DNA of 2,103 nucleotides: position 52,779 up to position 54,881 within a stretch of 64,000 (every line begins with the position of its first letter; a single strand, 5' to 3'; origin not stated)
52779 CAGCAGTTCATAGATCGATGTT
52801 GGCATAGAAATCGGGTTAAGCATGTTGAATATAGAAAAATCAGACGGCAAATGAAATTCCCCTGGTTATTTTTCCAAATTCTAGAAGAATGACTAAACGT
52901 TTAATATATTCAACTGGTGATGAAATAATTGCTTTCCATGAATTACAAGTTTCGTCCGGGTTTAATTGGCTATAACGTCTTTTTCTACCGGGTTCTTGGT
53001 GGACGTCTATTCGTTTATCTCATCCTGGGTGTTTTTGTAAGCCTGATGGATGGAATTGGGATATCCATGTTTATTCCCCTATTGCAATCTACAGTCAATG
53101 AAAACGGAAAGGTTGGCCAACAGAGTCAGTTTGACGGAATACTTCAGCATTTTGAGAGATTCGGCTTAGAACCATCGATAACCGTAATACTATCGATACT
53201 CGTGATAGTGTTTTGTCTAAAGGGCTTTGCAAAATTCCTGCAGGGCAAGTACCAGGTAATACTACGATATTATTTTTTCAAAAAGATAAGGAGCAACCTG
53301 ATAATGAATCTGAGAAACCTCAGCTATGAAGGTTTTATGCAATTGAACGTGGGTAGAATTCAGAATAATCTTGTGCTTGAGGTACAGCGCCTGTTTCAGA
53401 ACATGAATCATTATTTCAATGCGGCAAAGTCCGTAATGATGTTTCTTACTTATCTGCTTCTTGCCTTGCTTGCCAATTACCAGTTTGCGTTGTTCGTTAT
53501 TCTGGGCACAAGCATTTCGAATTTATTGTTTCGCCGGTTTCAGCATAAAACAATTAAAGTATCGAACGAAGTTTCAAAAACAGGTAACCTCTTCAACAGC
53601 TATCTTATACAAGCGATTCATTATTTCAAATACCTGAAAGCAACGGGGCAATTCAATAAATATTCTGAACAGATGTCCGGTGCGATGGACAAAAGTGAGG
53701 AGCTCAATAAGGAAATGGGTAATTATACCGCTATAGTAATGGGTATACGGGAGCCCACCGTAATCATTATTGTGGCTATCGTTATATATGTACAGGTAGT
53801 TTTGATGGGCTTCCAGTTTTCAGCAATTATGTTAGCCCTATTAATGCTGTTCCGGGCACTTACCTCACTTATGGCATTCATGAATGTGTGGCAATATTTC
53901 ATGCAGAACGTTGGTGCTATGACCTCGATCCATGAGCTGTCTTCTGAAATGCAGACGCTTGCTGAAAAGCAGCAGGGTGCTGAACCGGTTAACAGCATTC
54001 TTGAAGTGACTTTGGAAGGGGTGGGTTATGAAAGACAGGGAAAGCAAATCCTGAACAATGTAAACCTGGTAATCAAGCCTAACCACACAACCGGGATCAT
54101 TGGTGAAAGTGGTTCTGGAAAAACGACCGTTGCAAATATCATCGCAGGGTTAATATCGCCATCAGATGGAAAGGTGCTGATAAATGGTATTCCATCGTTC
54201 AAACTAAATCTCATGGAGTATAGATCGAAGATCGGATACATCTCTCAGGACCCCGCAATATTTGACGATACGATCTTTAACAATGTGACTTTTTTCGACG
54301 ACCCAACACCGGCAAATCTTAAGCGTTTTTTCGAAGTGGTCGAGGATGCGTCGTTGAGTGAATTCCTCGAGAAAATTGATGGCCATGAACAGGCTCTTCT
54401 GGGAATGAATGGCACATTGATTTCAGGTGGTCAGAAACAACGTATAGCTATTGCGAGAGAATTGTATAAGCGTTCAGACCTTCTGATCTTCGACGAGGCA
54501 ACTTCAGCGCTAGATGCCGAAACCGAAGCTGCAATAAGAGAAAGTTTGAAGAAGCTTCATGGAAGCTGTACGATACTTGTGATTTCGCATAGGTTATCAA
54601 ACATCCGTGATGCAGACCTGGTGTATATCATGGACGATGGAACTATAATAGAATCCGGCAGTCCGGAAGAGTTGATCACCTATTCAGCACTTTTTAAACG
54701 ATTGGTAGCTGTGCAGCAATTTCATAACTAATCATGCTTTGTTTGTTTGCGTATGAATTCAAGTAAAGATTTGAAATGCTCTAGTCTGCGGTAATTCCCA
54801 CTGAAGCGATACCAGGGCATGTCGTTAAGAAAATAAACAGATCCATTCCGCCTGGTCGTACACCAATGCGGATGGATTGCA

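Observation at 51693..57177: Lasso/RiPP-style accessory enzyme set with no recognisable core enzymes or precursor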

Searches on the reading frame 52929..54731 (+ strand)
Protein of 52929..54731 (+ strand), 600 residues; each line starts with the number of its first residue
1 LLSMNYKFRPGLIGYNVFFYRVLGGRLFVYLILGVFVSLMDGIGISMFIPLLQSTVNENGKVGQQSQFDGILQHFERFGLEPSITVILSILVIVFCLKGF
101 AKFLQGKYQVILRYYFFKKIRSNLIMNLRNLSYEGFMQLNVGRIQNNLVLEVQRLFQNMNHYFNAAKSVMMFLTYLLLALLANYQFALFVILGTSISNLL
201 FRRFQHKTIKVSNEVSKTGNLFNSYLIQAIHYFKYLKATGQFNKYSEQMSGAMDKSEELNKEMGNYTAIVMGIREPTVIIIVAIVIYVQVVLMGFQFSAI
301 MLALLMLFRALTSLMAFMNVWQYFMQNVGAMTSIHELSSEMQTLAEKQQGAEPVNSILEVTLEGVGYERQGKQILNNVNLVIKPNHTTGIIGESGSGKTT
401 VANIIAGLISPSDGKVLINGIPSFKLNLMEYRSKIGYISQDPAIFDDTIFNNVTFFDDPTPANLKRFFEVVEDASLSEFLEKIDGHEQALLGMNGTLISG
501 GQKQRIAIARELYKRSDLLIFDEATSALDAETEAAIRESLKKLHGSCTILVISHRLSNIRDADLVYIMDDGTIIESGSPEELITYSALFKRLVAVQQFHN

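Call 4: search_protein_families(library=pfam, proteins=[window:52929-54731:+], max_evalue=0.01)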
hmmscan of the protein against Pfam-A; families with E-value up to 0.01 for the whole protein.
window:52929-54731:+ (600 aa): 6 families
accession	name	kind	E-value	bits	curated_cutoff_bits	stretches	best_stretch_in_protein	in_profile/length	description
PF00005.33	ABC_tran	-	6.7e-30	104.9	25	1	375-526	1-137/137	ABC transporter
PF02463.25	SMC_N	-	5.1e-08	33.1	40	1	493-566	132-209/220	RecF/RecN/SMC N terminal domain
PF00270.35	DEAD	-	0.0015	18.7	26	0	475-553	84-157/167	DEAD/DEAH box helicase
PF20720.3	nSTAND3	-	0.0028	17.8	27.2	1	381-487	13-102/155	Novel STAND NTPase 3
PF00158.32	Sigma54_activat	-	0.0045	17.1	20.2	0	367-414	4-51/168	Sigma-54 interaction domain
PF00004.35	AAA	-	0.0097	16.8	21.2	0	390-487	3-96/131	ATPase family associated with various cellular activities (AAA)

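Call 5: search_protein_families(library=ncbifam, proteins=[window:52929-54731:+], max_evalue=0.01)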
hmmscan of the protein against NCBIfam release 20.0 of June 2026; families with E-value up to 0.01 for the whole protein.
window:52929-54731:+ (600 aa): 187 families (the best 25 are shown)
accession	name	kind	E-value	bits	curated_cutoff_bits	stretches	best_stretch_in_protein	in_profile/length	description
TIGR02203.1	MsbA_lipidA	equivalog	3.5e-80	270.1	602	1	78-596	48-569/572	lipid A export permease/ATP-binding protein MsbA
NF045513.1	HepA_fam_ABC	equivalog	2.9e-77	260.5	725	1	29-585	38-598/610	heterocyst formation ABC transporter subunit HepA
TIGR03796.1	NHLM_micro_ABC1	equivalog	1e-70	238.9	853.3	1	84-593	193-709/710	NHLP family bacteriocin export ABC transporter peptidase/permease/ATPase subunit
TIGR02204.1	MsbA_rel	hypoth_equivalog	2.1e-65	221.5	780.4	1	85-596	58-575/576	ABC transporter, permease/ATP-binding protein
NF050066.1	LPSTprtrPglK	equivalog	2.5e-59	201.2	1000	1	27-570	17-557/558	BC-type lipopolysaccharide transporter PglK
TIGR03375.1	type_I_sec_LssB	subfamily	4.8e-59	200.3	693.1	1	188-584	294-690/696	type I secretion system permease/ATPase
TIGR03797.1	NHLM_micro_ABC2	equivalog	2.4e-58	198.2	709.4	1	120-596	211-685/686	NHLP bacteriocin export ABC transporter permease/ATPase subunit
TIGR02857.1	CydD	equivalog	1.6e-57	195.7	435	1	83-566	42-527/529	thiol reductant ABC exporter subunit CydD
NF010178.0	PRK13657.1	equivalog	1.9e-57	195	733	1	153-597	124-571/588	glucan ABC transporter ATP-binding protein/ permease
NF008381.0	PRK11176.1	equivalog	1.4e-56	192.1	867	1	83-596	62-579/582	lipid A ABC transporter ATP-binding protein/permease MsbA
TIGR01846.1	type_I_sec_HlyB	subfamily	1.7e-55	188.6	725.55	1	113-596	199-692/694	type I secretion system permease/ATPase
TIGR00958.1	3a01208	subfamily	4.4e-53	180.6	874.6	1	71-593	191-711/711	antigen peptide transporter 2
NF008364.0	PRK11160.1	equivalog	4.5e-52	177.4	630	1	117-592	92-571/575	heme ABC transporter ATP-binding protein/permease CydC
NF052233.1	CphA_assoc_ABC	equivalog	2.1e-51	175.2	880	1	121-597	266-744/766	cyanophycin metabolism-associated ABC transporter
NF008379.0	PRK11174.1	equivalog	7.3e-51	173.5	684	1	324-596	314-584/588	heme ABC transporter permease/ATP-binding protein CydD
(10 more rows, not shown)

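Call 61: search_protein_families(library=padloc, proteins=[window:52929-54731:+], max_evalue=0.01)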
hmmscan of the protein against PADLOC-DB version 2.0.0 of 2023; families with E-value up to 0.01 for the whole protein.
window:52929-54731:+ (600 aa): 3 families
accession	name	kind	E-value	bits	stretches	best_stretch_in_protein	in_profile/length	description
PDLC04135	mad3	-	3.8e-31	107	2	494-580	260-354/374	mads_3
PDLC04140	mad8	-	1.5e-11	42.4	1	368-560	9-238/314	mads_8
PDLC02335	AbiLi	-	0.0043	14.1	1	337-541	30-221/326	AbiLi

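Call 62: search_solved_structures(query=window:52938-54731:+, max_evalue=1e-30)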
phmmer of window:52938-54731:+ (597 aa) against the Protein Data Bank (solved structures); distinct sequences matched with E-value up to 1e-30: 233 (the best 60 are shown).
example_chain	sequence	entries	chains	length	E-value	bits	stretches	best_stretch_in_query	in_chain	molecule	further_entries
6qex_A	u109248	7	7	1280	5.8e-89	302.4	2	369-593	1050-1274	Multidrug resistance protein 1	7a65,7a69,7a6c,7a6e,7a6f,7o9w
8gmg_A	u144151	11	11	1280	6.3e-89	302.3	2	369-593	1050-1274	ATP-dependent translocase ABCB1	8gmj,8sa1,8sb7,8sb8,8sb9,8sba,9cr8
8y6h_A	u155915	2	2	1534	1.1e-88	301.5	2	369-593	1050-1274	ATP-dependent translocase ABCB1,mNeonGreen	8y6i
8sa0_A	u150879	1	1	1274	1.2e-88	301.4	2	369-593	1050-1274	ATP-dependent translocase ABCB1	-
7niu_A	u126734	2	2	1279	1.2e-88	301.3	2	366-593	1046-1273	Isoform 2 of Phosphatidylcholine translocator ABCB4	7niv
36cg_U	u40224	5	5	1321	3e-88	300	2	366-591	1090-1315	Bile salt export pump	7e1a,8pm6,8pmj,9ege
9n1y_A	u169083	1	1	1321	3e-88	300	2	366-591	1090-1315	Bile salt export pump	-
6c0v_A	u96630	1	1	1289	4e-88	299.6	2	369-593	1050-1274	Multidrug resistance protein 1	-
7dv5_U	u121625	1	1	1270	4.6e-88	299.4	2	366-590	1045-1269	Bile salt export pump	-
8pmd_A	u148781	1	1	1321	7.8e-88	298.7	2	366-591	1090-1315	Bile salt export pump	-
6s7p_A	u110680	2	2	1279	7.9e-88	298.7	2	366-593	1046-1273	Phosphatidylcholine translocator ABCB4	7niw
6ujr_A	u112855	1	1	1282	1.1e-87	298.2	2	17-594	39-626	ATP-dependent translocase ABCB1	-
6ujw_A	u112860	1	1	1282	2.1e-87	297.2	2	17-594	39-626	ATP-dependent translocase ABCB1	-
6ujt_A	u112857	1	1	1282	2.6e-87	297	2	17-594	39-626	ATP-dependent translocase ABCB1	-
7zk8_A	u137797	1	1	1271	2.6e-87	296.9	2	17-594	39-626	ATP-dependent translocase ABCB1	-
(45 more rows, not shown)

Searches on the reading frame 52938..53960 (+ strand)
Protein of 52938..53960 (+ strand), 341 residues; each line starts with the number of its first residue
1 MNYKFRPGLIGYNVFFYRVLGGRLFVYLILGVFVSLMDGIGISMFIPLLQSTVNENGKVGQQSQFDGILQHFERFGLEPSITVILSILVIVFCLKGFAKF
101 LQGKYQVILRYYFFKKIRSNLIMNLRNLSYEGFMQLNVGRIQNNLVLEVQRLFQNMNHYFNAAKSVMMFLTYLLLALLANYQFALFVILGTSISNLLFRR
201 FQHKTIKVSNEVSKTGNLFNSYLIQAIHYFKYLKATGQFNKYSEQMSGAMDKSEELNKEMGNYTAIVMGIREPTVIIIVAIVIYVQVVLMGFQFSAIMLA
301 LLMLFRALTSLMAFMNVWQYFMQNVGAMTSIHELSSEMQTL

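Call 107: search_dna_similar(query=window:52938-53960:+, collection=plasmids, mode=protein, max_evalue=0.00001, max_rows=25)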
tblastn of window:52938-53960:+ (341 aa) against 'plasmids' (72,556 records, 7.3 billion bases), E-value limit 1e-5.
No match.
